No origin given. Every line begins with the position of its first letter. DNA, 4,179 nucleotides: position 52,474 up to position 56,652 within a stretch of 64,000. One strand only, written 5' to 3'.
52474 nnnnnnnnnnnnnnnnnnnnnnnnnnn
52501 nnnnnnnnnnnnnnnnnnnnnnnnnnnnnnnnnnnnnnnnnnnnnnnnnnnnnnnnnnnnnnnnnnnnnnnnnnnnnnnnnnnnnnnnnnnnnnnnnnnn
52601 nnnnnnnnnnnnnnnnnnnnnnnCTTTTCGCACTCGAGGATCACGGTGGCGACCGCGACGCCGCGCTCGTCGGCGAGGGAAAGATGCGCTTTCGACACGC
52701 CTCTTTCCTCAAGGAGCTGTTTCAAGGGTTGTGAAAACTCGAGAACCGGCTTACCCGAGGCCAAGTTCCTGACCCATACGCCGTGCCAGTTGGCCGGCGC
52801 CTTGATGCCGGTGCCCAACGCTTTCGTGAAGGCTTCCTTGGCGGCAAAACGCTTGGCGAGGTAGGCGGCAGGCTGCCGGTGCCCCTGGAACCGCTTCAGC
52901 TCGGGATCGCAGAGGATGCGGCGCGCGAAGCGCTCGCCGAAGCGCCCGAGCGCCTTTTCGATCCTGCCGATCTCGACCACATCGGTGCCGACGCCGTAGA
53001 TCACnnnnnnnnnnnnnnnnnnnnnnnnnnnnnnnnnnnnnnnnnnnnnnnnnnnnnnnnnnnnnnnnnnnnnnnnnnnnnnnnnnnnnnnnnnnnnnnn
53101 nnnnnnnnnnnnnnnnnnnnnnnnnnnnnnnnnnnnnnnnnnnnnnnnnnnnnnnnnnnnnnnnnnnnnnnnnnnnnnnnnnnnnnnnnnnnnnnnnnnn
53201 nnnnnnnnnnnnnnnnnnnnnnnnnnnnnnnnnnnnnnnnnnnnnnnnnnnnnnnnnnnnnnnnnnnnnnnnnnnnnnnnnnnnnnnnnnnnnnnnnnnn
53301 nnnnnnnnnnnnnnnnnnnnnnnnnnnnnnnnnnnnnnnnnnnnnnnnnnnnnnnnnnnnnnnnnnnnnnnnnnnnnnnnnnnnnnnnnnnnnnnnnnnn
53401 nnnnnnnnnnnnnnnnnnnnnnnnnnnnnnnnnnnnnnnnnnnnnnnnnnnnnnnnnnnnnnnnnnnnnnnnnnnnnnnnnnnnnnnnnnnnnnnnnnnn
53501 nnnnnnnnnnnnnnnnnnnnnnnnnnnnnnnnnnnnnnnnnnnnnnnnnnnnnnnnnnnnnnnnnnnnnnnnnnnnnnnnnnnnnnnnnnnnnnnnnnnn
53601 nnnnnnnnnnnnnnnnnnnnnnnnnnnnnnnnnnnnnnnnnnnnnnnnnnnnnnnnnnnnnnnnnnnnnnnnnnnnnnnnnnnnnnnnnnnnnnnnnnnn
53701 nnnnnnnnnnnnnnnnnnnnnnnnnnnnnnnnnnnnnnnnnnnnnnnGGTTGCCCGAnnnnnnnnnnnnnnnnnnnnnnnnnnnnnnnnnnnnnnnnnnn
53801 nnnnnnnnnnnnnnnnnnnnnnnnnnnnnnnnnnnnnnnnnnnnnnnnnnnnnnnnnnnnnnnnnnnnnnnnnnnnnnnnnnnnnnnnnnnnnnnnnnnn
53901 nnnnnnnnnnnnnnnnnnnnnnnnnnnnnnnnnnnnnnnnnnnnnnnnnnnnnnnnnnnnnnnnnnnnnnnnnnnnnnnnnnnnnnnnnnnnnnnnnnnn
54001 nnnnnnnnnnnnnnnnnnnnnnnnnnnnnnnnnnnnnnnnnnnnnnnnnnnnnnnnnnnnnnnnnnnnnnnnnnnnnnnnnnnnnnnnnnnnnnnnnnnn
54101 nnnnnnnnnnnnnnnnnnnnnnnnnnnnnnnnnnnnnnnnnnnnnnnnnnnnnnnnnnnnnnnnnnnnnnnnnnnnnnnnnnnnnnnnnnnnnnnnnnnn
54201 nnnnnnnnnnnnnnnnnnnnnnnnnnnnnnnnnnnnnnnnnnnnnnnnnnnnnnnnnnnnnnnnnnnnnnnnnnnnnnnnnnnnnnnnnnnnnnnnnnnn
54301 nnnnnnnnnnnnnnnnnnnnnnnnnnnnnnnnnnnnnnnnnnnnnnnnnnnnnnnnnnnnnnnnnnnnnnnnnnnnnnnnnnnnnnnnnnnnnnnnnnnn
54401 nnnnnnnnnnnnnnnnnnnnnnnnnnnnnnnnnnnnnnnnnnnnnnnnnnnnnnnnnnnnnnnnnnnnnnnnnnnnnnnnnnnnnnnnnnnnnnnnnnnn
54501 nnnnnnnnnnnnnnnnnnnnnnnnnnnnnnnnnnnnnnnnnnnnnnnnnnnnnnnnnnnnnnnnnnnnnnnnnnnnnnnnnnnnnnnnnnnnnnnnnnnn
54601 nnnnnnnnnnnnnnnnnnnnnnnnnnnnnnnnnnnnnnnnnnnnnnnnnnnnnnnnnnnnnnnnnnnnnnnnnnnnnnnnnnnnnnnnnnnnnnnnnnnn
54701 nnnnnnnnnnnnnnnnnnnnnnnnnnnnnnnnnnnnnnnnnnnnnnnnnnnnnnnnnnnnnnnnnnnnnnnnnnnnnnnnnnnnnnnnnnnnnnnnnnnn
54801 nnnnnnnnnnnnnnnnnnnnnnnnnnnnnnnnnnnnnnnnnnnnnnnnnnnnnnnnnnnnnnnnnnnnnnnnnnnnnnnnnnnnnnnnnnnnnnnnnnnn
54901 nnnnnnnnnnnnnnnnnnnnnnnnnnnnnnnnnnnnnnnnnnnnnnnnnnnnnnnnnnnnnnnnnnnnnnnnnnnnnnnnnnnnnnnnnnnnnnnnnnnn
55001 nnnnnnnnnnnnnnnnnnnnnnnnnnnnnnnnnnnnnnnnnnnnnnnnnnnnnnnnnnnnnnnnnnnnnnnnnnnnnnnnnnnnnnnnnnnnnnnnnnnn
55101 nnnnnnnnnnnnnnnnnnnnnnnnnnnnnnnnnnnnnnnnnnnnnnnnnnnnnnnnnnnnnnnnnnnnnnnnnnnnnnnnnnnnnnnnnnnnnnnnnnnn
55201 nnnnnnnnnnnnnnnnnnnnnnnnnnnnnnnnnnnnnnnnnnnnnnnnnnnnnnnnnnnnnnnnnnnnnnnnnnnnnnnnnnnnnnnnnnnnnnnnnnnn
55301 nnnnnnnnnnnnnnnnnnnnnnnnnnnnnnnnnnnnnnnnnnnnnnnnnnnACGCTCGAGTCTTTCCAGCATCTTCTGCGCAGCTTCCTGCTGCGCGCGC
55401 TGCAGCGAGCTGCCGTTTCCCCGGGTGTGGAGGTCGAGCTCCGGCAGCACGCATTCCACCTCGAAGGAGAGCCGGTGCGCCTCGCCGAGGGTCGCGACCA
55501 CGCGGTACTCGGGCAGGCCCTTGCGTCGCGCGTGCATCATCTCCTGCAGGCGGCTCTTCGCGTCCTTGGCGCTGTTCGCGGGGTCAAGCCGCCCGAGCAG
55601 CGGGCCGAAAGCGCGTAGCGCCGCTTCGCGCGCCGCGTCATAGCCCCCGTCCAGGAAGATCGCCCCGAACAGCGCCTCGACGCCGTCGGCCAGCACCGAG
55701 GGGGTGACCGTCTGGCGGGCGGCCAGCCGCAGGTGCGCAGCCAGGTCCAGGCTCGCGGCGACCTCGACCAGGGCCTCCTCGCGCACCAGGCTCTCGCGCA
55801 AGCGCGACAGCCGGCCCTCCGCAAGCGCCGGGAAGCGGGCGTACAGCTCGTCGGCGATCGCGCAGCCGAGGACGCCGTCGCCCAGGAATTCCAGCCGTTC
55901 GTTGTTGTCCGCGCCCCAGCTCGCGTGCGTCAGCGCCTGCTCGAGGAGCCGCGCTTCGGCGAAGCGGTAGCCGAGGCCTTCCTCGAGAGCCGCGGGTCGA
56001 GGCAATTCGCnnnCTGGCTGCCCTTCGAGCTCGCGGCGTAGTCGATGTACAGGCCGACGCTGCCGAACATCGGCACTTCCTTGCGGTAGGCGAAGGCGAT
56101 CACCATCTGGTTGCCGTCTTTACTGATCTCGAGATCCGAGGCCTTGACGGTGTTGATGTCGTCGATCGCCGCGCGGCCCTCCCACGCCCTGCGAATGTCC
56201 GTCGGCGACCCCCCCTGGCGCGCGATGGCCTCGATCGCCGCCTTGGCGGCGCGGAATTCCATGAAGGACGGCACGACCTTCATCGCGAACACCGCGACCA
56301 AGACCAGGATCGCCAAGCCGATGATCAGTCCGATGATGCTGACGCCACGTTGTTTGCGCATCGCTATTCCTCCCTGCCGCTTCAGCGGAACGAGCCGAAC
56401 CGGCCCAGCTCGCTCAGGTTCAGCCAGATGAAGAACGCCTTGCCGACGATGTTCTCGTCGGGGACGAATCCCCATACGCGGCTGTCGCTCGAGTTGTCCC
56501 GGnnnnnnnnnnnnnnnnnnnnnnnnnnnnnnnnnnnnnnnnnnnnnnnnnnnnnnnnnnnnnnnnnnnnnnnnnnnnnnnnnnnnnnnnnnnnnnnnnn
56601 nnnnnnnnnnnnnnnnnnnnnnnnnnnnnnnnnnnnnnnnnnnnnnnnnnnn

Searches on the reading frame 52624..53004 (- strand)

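Call 92: search_protein_families(library=ncbifam, proteins=[window:52624-53004:-], max_evalue=1e-10)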
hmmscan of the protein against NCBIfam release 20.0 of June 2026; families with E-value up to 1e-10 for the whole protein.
window:52624-53004:- (127 aa): 11 families
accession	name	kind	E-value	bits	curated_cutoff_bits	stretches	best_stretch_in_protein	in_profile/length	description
TIGR00516.1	acpS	equivalog_domain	1.1e-33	116.2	59.8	1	1-125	1-122/125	holo-ACP synthase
NF011251.0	PRK14657.1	equivalog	1.2e-33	115.8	165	1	1-124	1-122/123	holo-[acyl-carrier-protein] synthase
NF011250.0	PRK14656.1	equivalog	6.8e-30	103.7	175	1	1-124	1-124/126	holo-[acyl-carrier-protein] synthase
NF011254.0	PRK14660.1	equivalog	2.7e-29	101.7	195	1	1-124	1-124/125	holo-[acyl-carrier-protein] synthase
NF000832.0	PRK00070.3-2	equivalog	1.9e-27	95.9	107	1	1-124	1-115/116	holo-ACP synthase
NF011256.0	PRK14662.1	equivalog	2.9e-26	92.2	150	1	1-125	1-119/123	4'-phosphopantetheinyl transferase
TIGR00556.1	pantethn_trn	domain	3.7e-26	91.7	45.35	1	1-124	1-126/128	phosphopantetheine--protein transferase domain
NF011253.0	PRK14659.1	equivalog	1e-25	90.7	156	1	1-125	1-121/123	holo-[acyl-carrier-protein] synthase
NF011257.0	PRK14663.1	equivalog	1.5e-23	83.1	186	1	5-125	3-119/123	holo-[acyl-carrier-protein] synthase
NF011255.0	PRK14661.1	equivalog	3.7e-14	53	209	1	1-126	1-110/169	holo-[acyl-carrier-protein] synthase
NF000831.0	PRK00070.3-1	equivalog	2.8e-12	46.6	124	1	2-124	3-128/130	holo-ACP synthase AcpS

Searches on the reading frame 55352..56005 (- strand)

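Call 92: search_protein_families(library=ncbifam, proteins=[window:55352-56005:-], max_evalue=1e-10)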
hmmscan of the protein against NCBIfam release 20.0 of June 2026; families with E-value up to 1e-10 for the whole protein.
window:55352-56005:- (218 aa): 1 family
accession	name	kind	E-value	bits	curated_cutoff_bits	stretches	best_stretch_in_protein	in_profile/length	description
TIGR02191.1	RNaseIII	equivalog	2.2e-56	190.9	166.25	1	8-216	2-219/219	ribonuclease III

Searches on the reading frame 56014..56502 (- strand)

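Call 86: search_protein_families(library=pfam, proteins=[window:56014-56502:-], max_evalue=0.001)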
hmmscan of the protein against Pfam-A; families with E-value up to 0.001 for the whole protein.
window:56014-56502:- (163 aa): 1 family
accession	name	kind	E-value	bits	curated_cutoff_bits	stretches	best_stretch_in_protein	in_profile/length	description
PF16137.10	DUF4845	-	2.5e-18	67.2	27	1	75-155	1-85/85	Domain of unknown function (DUF4845)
